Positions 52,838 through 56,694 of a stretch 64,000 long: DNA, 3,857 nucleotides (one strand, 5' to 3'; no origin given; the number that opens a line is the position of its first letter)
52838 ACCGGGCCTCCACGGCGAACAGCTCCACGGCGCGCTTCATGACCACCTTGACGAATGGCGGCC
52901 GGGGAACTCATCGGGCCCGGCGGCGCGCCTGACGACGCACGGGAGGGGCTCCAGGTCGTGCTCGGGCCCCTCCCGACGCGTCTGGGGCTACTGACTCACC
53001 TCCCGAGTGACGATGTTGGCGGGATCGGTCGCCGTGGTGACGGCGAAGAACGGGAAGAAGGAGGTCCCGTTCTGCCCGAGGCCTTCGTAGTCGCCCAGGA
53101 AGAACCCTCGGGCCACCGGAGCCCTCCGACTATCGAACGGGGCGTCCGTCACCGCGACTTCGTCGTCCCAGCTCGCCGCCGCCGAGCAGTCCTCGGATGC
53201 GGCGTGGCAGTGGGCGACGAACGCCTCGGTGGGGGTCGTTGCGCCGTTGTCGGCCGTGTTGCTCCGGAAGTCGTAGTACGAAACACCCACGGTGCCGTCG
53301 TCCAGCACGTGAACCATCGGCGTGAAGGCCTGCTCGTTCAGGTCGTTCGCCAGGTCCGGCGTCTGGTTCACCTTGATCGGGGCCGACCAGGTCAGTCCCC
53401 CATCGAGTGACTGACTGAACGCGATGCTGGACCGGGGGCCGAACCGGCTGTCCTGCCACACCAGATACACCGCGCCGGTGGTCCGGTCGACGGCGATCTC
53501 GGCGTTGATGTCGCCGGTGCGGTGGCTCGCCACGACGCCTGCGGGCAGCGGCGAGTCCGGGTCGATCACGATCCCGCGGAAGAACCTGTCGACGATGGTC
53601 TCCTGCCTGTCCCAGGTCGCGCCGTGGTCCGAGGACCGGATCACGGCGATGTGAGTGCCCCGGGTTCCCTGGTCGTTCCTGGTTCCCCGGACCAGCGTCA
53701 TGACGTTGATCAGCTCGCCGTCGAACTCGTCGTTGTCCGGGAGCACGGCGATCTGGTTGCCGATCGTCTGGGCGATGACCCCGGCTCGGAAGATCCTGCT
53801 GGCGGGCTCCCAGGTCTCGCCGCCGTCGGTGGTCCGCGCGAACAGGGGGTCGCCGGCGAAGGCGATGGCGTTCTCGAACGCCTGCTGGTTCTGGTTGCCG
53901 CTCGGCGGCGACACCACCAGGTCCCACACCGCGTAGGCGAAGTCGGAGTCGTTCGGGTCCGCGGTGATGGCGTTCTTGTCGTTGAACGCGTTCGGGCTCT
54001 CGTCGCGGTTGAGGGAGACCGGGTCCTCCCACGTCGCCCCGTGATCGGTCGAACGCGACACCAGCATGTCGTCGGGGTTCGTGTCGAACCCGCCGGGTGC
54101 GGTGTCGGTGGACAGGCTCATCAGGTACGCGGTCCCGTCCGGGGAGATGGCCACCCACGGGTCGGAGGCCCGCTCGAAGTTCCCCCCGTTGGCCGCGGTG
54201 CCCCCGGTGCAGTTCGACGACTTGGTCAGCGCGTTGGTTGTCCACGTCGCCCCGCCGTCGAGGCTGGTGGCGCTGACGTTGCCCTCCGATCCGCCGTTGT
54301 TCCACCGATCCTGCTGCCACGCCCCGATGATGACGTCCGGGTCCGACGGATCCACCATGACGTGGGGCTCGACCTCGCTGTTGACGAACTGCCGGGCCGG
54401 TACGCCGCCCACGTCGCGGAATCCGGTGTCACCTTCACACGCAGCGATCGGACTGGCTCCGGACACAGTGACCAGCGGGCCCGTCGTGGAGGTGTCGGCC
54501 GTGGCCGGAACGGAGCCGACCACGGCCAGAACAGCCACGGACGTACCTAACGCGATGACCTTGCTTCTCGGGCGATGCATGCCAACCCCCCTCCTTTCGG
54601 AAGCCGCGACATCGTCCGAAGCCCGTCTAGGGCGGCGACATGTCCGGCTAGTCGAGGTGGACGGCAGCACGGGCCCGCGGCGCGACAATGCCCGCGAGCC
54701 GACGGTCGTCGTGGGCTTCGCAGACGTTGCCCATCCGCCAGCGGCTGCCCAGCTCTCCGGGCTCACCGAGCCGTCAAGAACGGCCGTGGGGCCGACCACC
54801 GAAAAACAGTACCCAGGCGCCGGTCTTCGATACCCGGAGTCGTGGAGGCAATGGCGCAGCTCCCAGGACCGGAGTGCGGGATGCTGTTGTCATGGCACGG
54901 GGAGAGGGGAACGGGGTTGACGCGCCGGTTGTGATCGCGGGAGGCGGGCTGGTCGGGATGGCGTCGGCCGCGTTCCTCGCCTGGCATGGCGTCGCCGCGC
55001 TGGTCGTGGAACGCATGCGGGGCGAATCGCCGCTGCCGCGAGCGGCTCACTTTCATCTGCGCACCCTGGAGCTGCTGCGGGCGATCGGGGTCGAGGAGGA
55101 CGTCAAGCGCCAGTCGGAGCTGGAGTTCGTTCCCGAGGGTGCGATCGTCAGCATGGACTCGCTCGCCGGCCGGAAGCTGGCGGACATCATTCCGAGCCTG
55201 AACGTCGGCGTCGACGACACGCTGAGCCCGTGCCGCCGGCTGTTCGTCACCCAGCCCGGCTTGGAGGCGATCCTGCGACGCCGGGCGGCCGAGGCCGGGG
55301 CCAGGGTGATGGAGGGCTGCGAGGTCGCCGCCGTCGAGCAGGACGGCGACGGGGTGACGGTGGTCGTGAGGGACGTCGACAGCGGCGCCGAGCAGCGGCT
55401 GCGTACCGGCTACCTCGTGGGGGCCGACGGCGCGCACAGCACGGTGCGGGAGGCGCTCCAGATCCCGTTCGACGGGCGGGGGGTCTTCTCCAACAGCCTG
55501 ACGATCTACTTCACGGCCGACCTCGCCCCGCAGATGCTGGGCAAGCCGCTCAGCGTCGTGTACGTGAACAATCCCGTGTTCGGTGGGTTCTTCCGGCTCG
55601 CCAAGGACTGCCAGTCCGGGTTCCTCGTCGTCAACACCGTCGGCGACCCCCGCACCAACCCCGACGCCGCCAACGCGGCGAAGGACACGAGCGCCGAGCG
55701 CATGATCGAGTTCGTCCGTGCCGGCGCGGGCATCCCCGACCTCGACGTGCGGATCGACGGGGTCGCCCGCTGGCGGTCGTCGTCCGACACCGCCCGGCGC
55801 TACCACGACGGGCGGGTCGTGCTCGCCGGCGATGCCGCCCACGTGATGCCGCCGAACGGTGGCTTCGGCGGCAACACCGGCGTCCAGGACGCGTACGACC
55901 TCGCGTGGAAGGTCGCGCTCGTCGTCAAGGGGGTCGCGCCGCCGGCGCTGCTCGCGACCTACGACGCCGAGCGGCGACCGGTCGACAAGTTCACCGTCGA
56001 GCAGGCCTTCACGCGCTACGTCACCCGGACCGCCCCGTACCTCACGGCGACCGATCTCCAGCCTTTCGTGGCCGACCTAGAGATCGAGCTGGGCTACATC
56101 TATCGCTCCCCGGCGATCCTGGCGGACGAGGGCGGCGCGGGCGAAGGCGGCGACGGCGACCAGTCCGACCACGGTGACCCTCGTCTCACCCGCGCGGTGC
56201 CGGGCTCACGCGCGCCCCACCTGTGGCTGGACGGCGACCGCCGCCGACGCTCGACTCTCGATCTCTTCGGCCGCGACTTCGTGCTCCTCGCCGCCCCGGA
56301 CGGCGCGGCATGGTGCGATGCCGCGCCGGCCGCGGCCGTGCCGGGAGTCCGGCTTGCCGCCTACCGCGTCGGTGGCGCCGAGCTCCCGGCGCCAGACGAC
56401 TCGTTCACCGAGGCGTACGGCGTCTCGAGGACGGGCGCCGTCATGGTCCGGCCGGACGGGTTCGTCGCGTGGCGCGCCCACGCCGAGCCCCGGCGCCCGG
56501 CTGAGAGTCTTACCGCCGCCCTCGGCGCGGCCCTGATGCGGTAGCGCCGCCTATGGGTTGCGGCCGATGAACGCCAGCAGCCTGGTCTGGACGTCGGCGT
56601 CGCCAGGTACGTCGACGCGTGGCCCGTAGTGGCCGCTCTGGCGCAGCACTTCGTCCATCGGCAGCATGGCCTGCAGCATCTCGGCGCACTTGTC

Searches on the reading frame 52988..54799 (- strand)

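Call 47: search_protein_families(library=pfam, proteins=[window:52988-54799:-], max_evalue=0.00001)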
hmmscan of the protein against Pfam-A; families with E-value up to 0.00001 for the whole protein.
window:52988-54799:- (603 aa): 2 families
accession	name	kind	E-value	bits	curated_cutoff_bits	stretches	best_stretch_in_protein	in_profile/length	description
PF13088.12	BNR_2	-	2.7e-11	43.8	31.4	0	321-408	23-109/277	BNR repeat-like domain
PF02012.26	BNR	-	9.8e-09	34.4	27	0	322-331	2-11/12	BNR/Asp-box repeat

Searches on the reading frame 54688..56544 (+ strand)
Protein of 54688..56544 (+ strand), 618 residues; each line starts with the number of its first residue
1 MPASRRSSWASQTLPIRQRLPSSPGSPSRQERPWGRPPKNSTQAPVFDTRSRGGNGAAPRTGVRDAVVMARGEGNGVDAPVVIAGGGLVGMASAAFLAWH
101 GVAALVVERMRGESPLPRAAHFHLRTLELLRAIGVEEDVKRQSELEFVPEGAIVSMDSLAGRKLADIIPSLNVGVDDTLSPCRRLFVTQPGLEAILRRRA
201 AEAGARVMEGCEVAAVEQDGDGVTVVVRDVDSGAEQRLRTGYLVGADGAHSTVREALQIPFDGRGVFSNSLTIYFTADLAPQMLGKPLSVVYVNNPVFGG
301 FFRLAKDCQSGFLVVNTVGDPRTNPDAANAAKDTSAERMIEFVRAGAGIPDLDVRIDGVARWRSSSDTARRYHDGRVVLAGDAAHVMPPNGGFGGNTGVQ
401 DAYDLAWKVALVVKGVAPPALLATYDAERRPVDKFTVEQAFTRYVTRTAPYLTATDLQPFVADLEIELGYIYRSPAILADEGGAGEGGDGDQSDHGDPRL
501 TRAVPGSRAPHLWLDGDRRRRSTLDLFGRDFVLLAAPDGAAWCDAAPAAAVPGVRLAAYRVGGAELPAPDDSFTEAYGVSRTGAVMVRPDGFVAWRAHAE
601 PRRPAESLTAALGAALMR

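Call 47: search_protein_families(library=pfam, proteins=[window:54688-56544:+], max_evalue=0.00001)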
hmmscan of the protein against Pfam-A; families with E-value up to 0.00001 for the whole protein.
window:54688-56544:+ (618 aa): 3 families
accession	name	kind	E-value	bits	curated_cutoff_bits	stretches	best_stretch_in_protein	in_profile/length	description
PF01494.25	FAD_binding_3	-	9.7e-82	275.4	22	1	79-439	2-348/349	FAD binding domain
PF21274.3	Rng_hyd_C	-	5.6e-18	65.6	27.5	1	504-613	3-101/107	Aromatic-ring hydroxylase, C-terminal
PF01266.30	DAO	-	9.8e-07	29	27.9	0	196-327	155-278/353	FAD dependent oxidoreductase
